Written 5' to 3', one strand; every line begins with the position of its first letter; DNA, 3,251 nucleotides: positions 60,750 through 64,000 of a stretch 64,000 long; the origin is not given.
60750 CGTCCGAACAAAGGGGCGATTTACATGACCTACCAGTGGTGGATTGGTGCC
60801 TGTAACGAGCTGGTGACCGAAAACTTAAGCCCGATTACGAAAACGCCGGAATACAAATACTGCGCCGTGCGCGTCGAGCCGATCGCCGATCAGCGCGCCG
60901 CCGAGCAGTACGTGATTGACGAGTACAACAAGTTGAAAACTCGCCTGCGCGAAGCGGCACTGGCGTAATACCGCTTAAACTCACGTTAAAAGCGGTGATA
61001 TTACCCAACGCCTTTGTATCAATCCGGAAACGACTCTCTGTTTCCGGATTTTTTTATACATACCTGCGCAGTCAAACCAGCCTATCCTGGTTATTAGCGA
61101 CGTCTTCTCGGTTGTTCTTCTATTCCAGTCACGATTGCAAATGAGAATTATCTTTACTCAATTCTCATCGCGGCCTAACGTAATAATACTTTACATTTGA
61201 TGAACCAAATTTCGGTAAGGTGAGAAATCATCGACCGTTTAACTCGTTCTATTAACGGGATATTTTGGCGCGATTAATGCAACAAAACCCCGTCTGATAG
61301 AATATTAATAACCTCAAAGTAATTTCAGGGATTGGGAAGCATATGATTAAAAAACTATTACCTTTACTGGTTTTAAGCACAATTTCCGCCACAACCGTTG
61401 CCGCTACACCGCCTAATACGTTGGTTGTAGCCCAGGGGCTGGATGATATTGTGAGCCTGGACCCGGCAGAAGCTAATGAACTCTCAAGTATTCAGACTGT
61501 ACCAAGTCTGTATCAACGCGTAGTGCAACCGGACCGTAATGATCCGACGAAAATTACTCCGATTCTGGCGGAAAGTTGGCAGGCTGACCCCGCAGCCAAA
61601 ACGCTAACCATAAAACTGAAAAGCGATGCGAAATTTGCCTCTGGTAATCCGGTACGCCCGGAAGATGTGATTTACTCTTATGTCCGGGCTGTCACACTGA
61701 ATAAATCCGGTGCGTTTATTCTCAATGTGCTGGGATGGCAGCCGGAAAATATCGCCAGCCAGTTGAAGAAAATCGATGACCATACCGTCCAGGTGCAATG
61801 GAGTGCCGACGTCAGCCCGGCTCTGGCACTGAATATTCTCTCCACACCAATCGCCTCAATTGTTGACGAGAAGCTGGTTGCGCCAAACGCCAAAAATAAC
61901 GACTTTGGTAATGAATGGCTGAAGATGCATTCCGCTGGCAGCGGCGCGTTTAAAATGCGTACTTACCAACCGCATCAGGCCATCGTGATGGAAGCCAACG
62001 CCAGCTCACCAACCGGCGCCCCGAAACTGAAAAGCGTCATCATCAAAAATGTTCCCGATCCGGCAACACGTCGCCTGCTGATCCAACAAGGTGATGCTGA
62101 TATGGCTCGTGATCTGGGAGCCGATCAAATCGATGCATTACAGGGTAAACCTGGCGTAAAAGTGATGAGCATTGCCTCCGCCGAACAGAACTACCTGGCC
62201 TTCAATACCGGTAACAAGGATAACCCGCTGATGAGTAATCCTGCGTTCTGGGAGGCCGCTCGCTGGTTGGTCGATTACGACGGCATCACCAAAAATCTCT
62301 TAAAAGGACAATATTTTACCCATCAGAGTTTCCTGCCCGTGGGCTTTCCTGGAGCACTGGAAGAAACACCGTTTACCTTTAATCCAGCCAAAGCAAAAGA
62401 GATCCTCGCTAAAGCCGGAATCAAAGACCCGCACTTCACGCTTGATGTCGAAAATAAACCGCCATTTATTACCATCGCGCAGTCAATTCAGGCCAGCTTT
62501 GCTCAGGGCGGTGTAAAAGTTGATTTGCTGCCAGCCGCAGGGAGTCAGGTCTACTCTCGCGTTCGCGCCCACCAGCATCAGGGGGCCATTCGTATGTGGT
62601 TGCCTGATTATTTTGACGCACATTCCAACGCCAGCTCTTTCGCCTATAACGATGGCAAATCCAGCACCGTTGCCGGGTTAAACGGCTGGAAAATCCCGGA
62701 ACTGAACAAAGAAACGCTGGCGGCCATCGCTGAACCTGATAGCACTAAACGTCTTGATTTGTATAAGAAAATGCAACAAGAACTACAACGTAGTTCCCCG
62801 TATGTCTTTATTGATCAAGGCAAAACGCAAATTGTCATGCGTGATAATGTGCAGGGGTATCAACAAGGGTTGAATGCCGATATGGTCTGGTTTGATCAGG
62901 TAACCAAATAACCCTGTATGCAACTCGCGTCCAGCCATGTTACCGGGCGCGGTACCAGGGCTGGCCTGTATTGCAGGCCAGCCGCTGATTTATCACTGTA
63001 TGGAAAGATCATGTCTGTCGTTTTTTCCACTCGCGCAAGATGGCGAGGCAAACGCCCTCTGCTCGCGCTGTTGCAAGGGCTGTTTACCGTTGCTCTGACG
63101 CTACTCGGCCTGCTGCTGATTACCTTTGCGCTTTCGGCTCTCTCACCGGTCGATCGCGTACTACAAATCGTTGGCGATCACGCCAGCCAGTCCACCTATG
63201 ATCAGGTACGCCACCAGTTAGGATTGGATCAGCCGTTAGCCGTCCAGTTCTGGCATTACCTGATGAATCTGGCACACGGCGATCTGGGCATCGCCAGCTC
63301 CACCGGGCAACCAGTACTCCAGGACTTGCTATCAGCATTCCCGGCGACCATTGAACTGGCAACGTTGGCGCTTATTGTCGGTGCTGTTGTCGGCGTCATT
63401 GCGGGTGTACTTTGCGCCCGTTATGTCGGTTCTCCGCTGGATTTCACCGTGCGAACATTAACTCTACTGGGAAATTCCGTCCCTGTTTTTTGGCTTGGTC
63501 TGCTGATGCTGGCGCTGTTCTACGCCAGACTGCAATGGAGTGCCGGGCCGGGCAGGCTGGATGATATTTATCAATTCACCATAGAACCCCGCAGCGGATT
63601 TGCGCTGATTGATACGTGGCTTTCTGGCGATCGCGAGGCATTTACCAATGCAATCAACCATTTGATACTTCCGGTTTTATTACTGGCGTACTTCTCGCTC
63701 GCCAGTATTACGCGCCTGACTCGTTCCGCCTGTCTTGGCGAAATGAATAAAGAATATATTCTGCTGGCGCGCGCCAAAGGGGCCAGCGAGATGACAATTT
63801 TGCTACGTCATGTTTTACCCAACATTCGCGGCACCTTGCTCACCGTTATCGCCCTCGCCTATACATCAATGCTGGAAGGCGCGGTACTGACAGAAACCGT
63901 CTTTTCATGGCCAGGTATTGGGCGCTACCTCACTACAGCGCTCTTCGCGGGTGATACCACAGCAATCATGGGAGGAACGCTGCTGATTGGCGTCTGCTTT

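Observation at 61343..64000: Strain-specific ABC transporter locus downstream of fdhF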

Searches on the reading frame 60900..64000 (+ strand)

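Call 8: search_protein_families(proteins=[L001:20444-22012:+, L001:22112-23161:+, L001:23161-23994:+, L001:23987-24823:+, L001:24810-25514:+, L001:25625-26314:+], library=ncbifam, max_evalue=0.00001)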
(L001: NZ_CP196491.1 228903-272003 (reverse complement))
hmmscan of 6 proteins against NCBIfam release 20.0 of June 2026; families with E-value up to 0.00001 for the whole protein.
L001:20444-22012:+ (522 aa): 10 families
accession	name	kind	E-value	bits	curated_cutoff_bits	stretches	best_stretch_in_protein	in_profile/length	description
TIGR02294.1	nickel_nikA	equivalog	8.1e-32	110.4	393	1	35-519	15-499/501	nickel ABC transporter substrate-binding protein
NF011942.0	PRK15413.1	equivalog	1.2e-30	106.7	594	1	5-495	10-485/512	glutathione ABC transporter substrate-binding protein GsiB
NF043070.1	DppA_dipep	equivalog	1.3e-30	106.5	1005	1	55-507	59-520/535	dipeptide ABC transporter periplasmic-binding protein DppA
NF045468.1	Opp5A_nikA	equivalog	2.3e-26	92.4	600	1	67-390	53-360/488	nickel ABC transporter substrate-binding protein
NF011689.0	PRK15109.1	equivalog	8e-26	90.8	560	1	39-504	47-521/547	ABC transporter substrate-binding protein SapA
NF045467.1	Opp4A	equivalog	2e-25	89.1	650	1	66-362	74-382/556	oligopeptide ABC transporter substrate-binding protein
NF047575.1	opine_bind_CntA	exception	8.3e-24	84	800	1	56-505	65-517/535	staphylopine-dependent metal ABC transporter substrate-binding lipoprotein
NF011684.0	PRK15104.1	equivalog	4.1e-13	48.9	947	1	23-506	37-524/543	oligopeptide ABC transporter substrate-binding protein OppA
NF007287.0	PRK09755.1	equivalog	1.6e-06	27.2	1098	0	22-126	23-131/535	ABC transporter substrate-binding protein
TIGR04028.1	SBP_KPN_01854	hypoth_equivalog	2.7e-06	26.2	468.5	0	69-362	42-333/509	TIGR04028 family ABC transporter substrate-binding protein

L001:22112-23161:+ (349 aa): 22 families
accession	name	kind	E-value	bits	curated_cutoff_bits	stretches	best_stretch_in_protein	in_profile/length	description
NF045470.1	Opp2B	equivalog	2.6e-72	243.6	350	2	25-180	3-161/300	nickel ABC transporter permease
NF008161.0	PRK10914.1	equivalog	4.4e-72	243.1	590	1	21-349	6-336/339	dipeptide ABC transporter permease DppB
TIGR02789.1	nickel_nikB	equivalog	7.6e-60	202.9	447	2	24-181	9-169/314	nickel ABC transporter permease subunit NikB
NF045469.1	Opp1B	equivalog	7.8e-60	203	380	2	27-179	12-168/307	nickel/cobalt ABC transporter permease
NF011690.0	PRK15110.1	equivalog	3e-56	191.2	432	1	77-346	41-311/321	putrescine export ABC transporter permease SapB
NF007677.0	PRK10352.1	equivalog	5.7e-55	186.6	433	2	24-182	9-170/314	nickel ABC transporter permease subunit NikB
NF045472.1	Opp4B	equivalog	1.8e-48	165.5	450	1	28-349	13-319/319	oligopeptide ABC transporter permease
NF045471.1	Opp3B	equivalog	6.9e-47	160.3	480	2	211-349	165-303/308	oligopeptide ABC transporter permease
NF011661.0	PRK15081.1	equivalog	1.9e-46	159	463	2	20-178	5-163/306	glutathione ABC transporter permease GsiC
NF007008.0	PRK09471.1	equivalog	4.7e-40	137.9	388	2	197-349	154-305/306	oligopeptide ABC transporter permease OppB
NF011712.0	PRK15133.1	subfamily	3.4e-26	92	445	1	65-348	88-359/364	microcin C ABC transporter permease YejB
NF043081.1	MMSYN1_0165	equivalog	6.1e-22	78.2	350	1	214-348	249-384/388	oligopeptide ABC transporter permease OppB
NF045474.1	Opp2C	equivalog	2.5e-13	50.2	300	1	222-304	106-184/236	nickel transporter permease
NF045476.1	Opp4C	equivalog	3.2e-13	49.6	350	1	219-304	141-222/278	oligopeptide ABC transporter permease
NF045473.1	Opp1C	equivalog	2.1e-10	40.5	350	1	217-304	132-212/267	nickel/cobalt ABC transporter permease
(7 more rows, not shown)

L001:23161-23994:+ (277 aa): 17 families
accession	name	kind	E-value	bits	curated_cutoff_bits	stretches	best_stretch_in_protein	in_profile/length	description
NF045474.1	Opp2C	equivalog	2.2e-83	279.5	300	1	38-272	1-235/236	nickel transporter permease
NF007376.0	PRK09881.1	equivalog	3.9e-83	278.9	434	1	8-276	25-293/298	D,D-dipeptide ABC transporter permease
TIGR02790.1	nickel_nikC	equivalog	3.1e-82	276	358.45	1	18-272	3-257/258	nickel ABC transporter permease subunit NikC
NF045473.1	Opp1C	equivalog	1.1e-78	264.4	350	1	11-275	2-266/267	nickel/cobalt ABC transporter permease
NF007738.0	PRK10417.1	equivalog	4.3e-76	256.1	335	1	18-275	13-270/277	nickel ABC transporter permease subunit NikC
NF045476.1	Opp4C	equivalog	7.9e-76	255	350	1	4-275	4-278/278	oligopeptide ABC transporter permease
NF008160.0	PRK10913.1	equivalog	3.5e-71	240.1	483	1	6-275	22-297/300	dipeptide ABC transporter permease DppC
NF011662.0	PRK15082.1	equivalog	8.9e-69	232.2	484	1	2-275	25-299/303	glutathione ABC transporter permease GsiD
NF047573.1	opine_perm_CntC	exception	1.7e-64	217.8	440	1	7-275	2-270/271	staphylopine uptake ABC transporter permease subunit CntC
NF045475.1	Opp3C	equivalog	6.8e-53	179.9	450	1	55-275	106-326/328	oligopeptide ABC transporter permease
NF011935.0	PRK15406.1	equivalog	2e-46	159.1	433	1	8-275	31-300/302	oligopeptide ABC transporter permease OppC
NF011691.0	PRK15111.1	equivalog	3.5e-43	148.2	379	1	8-272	21-291/296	putrescine export ABC transporter permease SapC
NF043080.1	MMSYN1_0166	equivalog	6.7e-37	127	370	1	10-275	34-304/307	oligopeptide ABC transporter permease OppC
NF011596.0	PRK15021.1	subfamily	8.6e-27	94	439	1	51-275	115-338/341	microcin C ABC transporter permease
TIGR01097.1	PhnE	equivalog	3.7e-09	36.4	216.7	1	60-219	48-206/252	phosphonate ABC transporter, permease protein PhnE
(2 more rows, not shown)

L001:23987-24823:+ (278 aa): 175 families (the best 25 are shown)
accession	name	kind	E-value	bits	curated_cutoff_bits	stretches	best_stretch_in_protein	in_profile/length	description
NF008246.0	PRK11022.1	equivalog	8.7e-65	218.9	541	1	8-265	6-271/326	dipeptide ABC transporter ATP-binding protein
TIGR02770.1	nickel_nikD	equivalog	5.1e-62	209.3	318.7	1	21-248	2-226/230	nickel import ATP-binding protein NikD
NF011713.0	PRK15134.1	equivalog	1.7e-61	208.5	834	1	1-256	1-265/529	microcin C ABC transporter ATP-binding protein YejF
NF047576.1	opine_ATP_CntF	equivalog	4.3e-60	203.2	385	1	7-253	4-255/264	staphylopine uptake ABC transporter ATP-binding protein CntF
NF047578.1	opine_ATP_CntD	equivalog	7.4e-60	202.4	380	1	15-253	14-255/266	staphylopine uptake ABC transporter ATP-binding protein CntD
NF007010.1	PRK09473.1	subfamily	9.9e-60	201.9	575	1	19-265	19-268/318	oligopeptide ABC transporter ATP-binding protein OppD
NF007613.0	PRK10261.1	equivalog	1.4e-56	192.2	1077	1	8-254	15-275/623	glutathione ABC transporter ATP-binding protein GsiA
NF008453.0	PRK11308.1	subfamily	3.3e-56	190.9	408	1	19-255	36-269/334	dipeptide ABC transporter ATP-binding protein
NF043079.1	MMSYN1_0167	equivalog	1.1e-50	173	740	2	77-261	297-484/561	oligopeptide ABC transporter ATP-binding protein OppD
NF011659.0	PRK15079.1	equivalog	1.9e-50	171.5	540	1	19-252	38-269/334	murein tripeptide/oligopeptide ABC transporter ATP binding protein OppF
NF007739.0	PRK10419.1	subfamily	2.1e-50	171.7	354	1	14-247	21-250/268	nickel ABC transporter ATP-binding protein NikE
TIGR02769.1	nickel_nikE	equivalog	6.6e-49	166.7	332.55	1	17-248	23-250/265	nickel import ATP-binding protein NikE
NF011674.0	PRK15093.1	equivalog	2.1e-47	161.9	627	1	8-265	6-273/330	putrescine export ABC transporter ATP-binding protein SapD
NF043071.1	DppF_dipep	equivalog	8.5e-46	156.8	660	1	19-253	37-268/331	dipeptide ABC transporter ATP-binding subunit DppF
NF011692.0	PRK15112.1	equivalog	3.7e-37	128.4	452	1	20-247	29-250/269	putrescine export ABC transporter ATP-binding protein SapF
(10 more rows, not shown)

L001:24810-25514:+ (234 aa): 186 families (the best 25 are shown)
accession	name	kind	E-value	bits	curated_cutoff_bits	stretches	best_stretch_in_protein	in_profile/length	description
NF008453.0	PRK11308.1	subfamily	3.5e-61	207.3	408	1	17-217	36-240/334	dipeptide ABC transporter ATP-binding protein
TIGR02769.1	nickel_nikE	equivalog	2.8e-56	190.9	332.55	1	14-217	22-229/265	nickel import ATP-binding protein NikE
NF011659.0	PRK15079.1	equivalog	6.8e-56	189.4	540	1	17-217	38-243/334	murein tripeptide/oligopeptide ABC transporter ATP binding protein OppF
NF007613.0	PRK10261.1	equivalog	3.1e-55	187.7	1077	1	15-226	336-551/623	glutathione ABC transporter ATP-binding protein GsiA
NF007739.0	PRK10419.1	subfamily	1.5e-54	185.4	354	1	11-217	20-230/268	nickel ABC transporter ATP-binding protein NikE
TIGR03265.1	PhnT2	equivalog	1.3e-52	179.2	457.7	1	3-219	4-215/353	putative 2-aminoethylphosphonate ABC transporter ATP-binding protein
NF011713.0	PRK15134.1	equivalog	8.3e-52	176.5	834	1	10-217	293-504/529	microcin C ABC transporter ATP-binding protein YejF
NF043078.1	MMSYN1_0168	equivalog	9.4e-51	173.2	800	2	118-217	473-572/649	oligopeptide ABC transporter ATP-binding protein OppF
NF006987.0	PRK09452.1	equivalog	2.9e-50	171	482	1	2-219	16-228/378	spermidine/putrescine ABC transporter ATP-binding protein PotA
NF043071.1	DppF_dipep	equivalog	1.1e-47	163.1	660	1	18-217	38-241/331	dipeptide ABC transporter ATP-binding subunit DppF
TIGR04521.1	ECF_ATPase_2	equivalog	8.7e-47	159.5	330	1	10-218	12-224/279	energy-coupling factor transporter ATPase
NF040933.2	ABC_arch_GlcV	equivalog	3.4e-46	157.7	450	1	4-219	3-222/357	glucose ABC transporter ATP-binding protein GlcV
TIGR01187.1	potA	subfamily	5.7e-46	157.1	355.6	1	34-219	1-181/325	polyamine ABC transporter ATP-binding protein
NF043075.1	MMSYN1_0197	equivalog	6.4e-46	156.9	550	1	3-219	2-213/341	spermidine/putrescine ABC transporter ATP-binding protein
TIGR03258.1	PhnT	equivalog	2.7e-45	154.9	499.15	1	4-219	9-220/359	2-aminoethylphosphonate ABC transport system ATP-binding subunit PhnT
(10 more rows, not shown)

L001:25625-26314:+ (229 aa): 1 family
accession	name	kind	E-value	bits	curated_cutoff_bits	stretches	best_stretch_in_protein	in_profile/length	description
NF038194.1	AlgK_TPR_lipo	equivalog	1.5e-06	27.2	700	0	41-140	24-123/448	alginate biosynthesis TPR repeat lipoprotein AlgK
